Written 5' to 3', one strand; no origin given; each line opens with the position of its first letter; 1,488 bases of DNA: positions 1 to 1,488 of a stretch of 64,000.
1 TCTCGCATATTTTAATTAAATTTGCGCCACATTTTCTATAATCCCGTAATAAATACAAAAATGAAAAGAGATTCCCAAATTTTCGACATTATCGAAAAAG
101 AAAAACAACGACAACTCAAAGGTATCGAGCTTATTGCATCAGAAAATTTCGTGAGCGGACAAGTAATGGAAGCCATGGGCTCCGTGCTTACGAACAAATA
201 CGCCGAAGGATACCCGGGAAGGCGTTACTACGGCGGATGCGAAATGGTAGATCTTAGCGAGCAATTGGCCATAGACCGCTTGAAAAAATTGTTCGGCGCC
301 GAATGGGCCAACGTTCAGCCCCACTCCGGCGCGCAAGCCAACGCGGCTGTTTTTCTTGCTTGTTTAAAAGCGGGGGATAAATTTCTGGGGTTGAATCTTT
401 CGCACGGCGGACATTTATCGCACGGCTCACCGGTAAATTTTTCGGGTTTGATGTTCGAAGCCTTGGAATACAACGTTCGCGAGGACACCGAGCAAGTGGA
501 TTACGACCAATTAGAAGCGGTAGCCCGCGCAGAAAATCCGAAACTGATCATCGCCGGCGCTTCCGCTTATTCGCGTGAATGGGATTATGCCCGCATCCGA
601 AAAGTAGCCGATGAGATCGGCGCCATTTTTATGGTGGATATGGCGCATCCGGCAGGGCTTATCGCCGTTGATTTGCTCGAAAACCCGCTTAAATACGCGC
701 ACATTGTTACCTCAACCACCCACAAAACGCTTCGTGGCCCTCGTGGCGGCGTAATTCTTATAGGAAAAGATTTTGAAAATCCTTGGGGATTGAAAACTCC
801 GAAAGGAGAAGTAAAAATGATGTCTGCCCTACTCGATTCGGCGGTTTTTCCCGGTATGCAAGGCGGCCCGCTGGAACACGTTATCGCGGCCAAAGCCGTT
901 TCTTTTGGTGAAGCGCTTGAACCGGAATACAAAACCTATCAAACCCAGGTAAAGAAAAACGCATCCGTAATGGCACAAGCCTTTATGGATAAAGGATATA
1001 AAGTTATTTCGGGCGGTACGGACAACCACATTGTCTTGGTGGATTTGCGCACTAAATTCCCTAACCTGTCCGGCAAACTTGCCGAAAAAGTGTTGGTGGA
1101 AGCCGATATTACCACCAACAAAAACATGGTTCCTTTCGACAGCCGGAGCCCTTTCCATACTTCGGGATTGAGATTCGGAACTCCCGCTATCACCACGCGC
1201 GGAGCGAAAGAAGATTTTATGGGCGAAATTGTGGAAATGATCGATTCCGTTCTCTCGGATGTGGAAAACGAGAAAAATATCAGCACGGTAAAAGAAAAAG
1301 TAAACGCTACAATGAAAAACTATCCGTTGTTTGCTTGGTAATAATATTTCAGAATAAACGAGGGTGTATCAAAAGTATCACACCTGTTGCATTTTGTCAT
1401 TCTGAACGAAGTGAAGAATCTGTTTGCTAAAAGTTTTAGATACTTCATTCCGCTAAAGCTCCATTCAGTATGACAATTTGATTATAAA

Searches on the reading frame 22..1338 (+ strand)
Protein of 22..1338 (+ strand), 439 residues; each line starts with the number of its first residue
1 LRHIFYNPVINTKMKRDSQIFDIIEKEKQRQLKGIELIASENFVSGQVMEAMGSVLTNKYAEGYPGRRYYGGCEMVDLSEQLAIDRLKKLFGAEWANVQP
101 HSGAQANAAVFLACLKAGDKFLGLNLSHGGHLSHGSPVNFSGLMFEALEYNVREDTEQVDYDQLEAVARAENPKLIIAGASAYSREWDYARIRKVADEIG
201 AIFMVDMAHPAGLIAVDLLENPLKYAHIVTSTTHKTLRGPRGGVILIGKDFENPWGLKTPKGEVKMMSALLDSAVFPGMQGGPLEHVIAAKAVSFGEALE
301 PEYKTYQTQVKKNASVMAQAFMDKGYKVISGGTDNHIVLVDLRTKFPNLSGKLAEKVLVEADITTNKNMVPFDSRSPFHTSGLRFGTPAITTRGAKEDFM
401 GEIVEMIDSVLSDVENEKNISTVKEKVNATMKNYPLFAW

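Call 43: search_protein_families(library=pfam, proteins=[window:22-1338:+], max_evalue=0.00001)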
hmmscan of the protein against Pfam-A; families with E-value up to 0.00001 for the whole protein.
window:22-1338:+ (439 aa): 2 families
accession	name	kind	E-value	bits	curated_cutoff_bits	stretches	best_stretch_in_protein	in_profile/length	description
PF00464.25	SHMT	-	1.7e-166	554.2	27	1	15-407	3-399/399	Serine hydroxymethyltransferase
PF00155.27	Aminotran_1_2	-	2.2e-07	30.9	19.7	1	83-359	52-319/361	Aminotransferase class I and II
